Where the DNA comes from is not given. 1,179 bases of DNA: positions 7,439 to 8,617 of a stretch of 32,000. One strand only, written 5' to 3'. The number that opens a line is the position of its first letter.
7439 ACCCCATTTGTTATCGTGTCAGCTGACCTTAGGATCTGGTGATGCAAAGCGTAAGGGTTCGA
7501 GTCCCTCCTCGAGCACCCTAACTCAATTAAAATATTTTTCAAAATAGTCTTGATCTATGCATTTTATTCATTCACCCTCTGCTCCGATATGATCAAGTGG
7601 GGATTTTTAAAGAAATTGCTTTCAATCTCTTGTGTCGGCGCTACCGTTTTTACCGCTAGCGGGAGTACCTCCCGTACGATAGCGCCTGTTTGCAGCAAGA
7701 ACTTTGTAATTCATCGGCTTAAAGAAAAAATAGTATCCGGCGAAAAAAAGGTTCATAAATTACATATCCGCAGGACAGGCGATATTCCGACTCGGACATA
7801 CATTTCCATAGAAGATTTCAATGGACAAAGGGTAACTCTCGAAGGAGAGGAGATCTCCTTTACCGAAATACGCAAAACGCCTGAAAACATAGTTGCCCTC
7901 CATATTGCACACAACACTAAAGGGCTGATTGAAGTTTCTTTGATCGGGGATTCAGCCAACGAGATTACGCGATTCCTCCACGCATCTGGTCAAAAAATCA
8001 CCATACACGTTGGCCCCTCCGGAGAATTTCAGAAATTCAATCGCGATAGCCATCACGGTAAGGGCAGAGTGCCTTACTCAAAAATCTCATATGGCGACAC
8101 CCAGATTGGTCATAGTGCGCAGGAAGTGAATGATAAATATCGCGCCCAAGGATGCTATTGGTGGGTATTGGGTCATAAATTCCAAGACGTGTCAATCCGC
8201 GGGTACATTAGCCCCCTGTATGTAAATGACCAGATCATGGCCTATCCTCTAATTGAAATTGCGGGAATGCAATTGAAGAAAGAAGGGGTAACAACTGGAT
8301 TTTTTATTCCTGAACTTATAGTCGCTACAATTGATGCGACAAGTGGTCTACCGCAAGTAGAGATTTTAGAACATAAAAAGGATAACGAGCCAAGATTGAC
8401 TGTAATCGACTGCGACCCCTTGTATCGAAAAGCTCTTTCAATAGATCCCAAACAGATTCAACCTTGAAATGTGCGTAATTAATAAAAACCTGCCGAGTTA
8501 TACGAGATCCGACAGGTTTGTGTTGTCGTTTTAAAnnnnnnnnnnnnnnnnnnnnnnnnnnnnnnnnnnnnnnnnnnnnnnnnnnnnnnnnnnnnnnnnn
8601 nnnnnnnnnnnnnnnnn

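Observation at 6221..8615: Scar of an old tandem segmental duplication: tRNA-Leu 3' half fused to a gap 3' fragment, creating a paralogue pair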

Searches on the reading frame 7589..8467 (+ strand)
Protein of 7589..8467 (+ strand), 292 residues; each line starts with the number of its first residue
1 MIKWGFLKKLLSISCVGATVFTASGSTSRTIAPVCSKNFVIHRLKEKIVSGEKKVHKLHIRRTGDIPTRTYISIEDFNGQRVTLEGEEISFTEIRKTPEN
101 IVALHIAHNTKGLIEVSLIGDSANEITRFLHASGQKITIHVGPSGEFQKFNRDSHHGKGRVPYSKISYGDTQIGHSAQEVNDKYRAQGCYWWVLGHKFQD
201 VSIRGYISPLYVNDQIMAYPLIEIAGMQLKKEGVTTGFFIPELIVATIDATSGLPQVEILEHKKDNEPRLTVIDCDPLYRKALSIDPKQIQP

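Call 7: search_protein_families(library=pfam, proteins=[window:7592-8467:+], max_evalue=0.1)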
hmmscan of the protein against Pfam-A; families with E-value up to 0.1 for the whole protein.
window:7592-8467:+ (291 aa): 1 family
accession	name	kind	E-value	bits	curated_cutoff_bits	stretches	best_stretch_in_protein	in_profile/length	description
PF16916.11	ZT_dimer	-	0.085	13.3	26.7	0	48-64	16-32/78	Dimerisation domain of Zinc Transporter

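Call 30: find_encoding_contigs(protein=window:7592-8467:+, flank=10000, max_places=10)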
Protein window:7592-8467:+ (291 aa): no gene with exactly this product is on record in the collection.

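Call 70: search_protein_families(library=phrogs, proteins=[window:7589-8467:+], max_evalue=0.01)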
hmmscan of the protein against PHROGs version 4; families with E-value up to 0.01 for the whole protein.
window:7589-8467:+ (292 aa): 0 families

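Call 71: search_protein_families(library=ncbifam, proteins=[window:7589-8467:+], max_evalue=0.01)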
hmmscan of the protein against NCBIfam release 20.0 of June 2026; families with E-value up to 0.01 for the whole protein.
window:7589-8467:+ (292 aa): 0 families
